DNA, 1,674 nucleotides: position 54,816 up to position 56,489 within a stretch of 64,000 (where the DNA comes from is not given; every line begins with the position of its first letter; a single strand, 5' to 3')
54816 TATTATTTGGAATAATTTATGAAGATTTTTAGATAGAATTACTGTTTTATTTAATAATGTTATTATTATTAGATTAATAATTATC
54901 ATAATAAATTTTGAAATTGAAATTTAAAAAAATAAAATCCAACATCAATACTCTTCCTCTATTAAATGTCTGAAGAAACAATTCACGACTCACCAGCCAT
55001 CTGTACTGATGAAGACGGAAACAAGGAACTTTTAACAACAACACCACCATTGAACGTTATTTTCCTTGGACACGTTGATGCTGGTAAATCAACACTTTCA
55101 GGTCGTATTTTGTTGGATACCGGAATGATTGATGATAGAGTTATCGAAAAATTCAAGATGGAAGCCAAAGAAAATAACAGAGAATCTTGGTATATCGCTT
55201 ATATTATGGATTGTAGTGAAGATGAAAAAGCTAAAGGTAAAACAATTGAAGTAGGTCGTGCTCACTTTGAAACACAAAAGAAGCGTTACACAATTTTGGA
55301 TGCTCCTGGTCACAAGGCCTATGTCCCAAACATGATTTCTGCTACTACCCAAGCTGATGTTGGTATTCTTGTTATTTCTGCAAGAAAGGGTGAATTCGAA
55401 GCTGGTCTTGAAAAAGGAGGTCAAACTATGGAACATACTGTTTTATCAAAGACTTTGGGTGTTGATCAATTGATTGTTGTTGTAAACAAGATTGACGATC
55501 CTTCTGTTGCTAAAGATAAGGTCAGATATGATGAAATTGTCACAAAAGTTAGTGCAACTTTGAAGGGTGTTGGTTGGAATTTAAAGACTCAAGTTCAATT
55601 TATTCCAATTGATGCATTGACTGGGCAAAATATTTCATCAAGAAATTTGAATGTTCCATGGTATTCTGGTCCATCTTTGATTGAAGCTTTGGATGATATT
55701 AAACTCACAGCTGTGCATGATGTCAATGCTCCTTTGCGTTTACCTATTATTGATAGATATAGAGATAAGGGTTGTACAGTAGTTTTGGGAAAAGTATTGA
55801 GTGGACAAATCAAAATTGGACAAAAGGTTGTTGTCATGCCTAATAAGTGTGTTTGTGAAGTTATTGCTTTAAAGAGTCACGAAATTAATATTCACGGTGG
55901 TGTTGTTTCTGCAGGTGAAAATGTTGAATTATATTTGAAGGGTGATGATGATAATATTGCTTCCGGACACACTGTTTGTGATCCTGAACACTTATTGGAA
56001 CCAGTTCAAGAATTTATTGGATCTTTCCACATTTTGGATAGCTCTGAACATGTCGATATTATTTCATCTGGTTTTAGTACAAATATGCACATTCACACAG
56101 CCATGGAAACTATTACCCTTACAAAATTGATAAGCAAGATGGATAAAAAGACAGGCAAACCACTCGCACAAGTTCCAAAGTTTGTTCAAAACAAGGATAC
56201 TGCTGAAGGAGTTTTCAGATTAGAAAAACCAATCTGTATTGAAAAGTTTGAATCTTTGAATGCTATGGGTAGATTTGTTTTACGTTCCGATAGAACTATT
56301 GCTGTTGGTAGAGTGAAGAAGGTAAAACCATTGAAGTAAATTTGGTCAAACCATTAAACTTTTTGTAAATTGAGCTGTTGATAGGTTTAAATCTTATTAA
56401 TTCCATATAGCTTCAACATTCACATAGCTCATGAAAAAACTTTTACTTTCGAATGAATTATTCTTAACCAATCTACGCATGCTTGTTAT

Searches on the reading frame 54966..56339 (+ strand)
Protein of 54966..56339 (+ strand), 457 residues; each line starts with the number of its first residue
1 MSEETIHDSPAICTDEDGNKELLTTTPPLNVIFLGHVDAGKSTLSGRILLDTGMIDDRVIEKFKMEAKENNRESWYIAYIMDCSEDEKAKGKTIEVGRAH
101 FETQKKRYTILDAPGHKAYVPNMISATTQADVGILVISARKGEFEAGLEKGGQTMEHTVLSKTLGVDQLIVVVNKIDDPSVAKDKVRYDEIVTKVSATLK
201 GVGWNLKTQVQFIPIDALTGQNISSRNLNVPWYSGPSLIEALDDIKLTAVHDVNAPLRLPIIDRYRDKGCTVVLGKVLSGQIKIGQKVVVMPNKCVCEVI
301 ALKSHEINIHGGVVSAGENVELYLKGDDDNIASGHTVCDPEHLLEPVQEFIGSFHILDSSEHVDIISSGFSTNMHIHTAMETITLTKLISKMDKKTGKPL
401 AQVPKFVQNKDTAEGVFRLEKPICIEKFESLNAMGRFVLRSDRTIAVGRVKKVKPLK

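Call 42: search_protein_families(library=pfam, proteins=[window:54966-56339:+], max_evalue=0.00001)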
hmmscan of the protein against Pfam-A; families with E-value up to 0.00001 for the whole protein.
window:54966-56339:+ (457 aa): 3 families
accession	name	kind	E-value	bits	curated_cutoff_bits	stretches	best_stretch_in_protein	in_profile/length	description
PF00009.33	GTP_EFTU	-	7.9e-46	156.5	26.5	1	29-244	4-184/188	Elongation factor Tu GTP binding domain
PF22594.2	GTP-eEF1A_C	-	1e-21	77.6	27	1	361-451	10-101/101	GTP-eEF1A C-terminal domain-like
PF03143.23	GTP_EFTU_D3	-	4.6e-16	59.5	27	1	346-453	4-105/106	Elongation factor Tu C-terminal domain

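Call 44: list_cluster_members(proteins=[window:54966-56336:+, window:52032-54683:-, window:60923-62608:-, window:43895-47284:-, window:8011-10773:+, P0012, P0017, P0125, P0060, P0129])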
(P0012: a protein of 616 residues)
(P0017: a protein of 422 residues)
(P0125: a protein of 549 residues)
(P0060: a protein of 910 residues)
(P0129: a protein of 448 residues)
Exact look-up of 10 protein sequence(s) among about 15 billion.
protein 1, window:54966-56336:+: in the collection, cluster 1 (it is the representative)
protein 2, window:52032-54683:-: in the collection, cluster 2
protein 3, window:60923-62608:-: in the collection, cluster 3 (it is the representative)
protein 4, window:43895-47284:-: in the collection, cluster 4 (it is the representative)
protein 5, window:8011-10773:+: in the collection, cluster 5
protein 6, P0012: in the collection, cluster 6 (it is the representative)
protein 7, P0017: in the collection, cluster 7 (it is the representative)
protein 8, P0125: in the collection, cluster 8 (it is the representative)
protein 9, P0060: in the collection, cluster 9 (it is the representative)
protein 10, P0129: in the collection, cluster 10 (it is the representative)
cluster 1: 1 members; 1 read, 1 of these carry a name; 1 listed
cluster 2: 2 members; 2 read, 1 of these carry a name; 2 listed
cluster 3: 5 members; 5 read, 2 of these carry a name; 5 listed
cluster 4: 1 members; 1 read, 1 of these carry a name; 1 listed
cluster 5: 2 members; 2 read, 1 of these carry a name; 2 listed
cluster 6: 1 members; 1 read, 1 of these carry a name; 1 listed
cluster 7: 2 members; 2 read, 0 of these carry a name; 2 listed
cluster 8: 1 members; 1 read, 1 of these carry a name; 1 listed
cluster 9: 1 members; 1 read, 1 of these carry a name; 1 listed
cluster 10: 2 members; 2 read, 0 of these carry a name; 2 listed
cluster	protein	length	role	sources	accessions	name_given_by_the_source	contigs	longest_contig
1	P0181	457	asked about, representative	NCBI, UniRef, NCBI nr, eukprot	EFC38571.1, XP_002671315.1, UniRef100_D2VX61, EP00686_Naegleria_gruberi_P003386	predicted protein [Naegleria gruberi] | Predicted protein n=1 Tax=Naegleria gruberi TaxID=5762 RepID=D2VX61_NAEGR | uncharacterized protein NAEGRDRAFT_59471 [Naegleria gruberi]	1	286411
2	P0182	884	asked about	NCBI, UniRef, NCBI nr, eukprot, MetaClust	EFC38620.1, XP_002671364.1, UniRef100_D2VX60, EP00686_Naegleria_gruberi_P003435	predicted protein [Naegleria gruberi] | Condensin complex subunit 2 n=1 Tax=Naegleria gruberi TaxID=5762 RepID=D2VX60_NAEGR | uncharacterized protein NAEGRDRAFT_52951 [Naegleria gruberi]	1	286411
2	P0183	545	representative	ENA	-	-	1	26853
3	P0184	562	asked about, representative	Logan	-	-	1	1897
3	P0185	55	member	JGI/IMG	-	GH24 family phage-related lysozyme (muramidase)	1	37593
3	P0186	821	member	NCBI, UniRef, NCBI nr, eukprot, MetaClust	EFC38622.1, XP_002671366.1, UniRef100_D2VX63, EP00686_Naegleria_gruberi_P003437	predicted protein [Naegleria gruberi] | Predicted protein n=1 Tax=Naegleria gruberi TaxID=5762 RepID=D2VX63_NAEGR | uncharacterized protein NAEGRDRAFT_52953 [Naegleria gruberi]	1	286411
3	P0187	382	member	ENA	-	-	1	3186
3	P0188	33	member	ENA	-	-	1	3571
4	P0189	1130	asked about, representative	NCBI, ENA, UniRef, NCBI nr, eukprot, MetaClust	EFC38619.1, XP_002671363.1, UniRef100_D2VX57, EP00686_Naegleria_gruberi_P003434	predicted protein [Naegleria gruberi] | Predicted protein n=1 Tax=Naegleria gruberi TaxID=5762 RepID=D2VX57_NAEGR | uncharacterized protein NAEGRDRAFT_81560 [Naegleria gruberi]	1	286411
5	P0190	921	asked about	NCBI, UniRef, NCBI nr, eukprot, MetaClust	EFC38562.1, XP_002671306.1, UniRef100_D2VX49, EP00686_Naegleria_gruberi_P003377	predicted protein [Naegleria gruberi] | Predicted protein n=1 Tax=Naegleria gruberi TaxID=5762 RepID=D2VX49_NAEGR | uncharacterized protein NAEGRDRAFT_73618 [Naegleria gruberi]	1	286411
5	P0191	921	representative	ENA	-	-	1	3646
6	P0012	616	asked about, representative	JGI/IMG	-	hypothetical protein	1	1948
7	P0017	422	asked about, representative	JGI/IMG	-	-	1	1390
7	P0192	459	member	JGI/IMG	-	-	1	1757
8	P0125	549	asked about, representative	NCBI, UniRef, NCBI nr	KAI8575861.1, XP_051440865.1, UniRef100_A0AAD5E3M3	hypothetical protein K450DRAFT_259901 [Umbelopsis ramanniana AG] | Protein kinase domain-containing protein n=1 Tax=Umbelopsis ramanniana AG TaxID=1314678 ... | uncharacterized protein K450DRAFT_259901 [Umbelopsis ramanniana AG]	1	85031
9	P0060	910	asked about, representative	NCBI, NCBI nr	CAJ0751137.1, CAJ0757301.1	8180_t:CDS:10 [Entrophospora sp. SA101] | 9921_t:CDS:10 [Entrophospora sp. SA101]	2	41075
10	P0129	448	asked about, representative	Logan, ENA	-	-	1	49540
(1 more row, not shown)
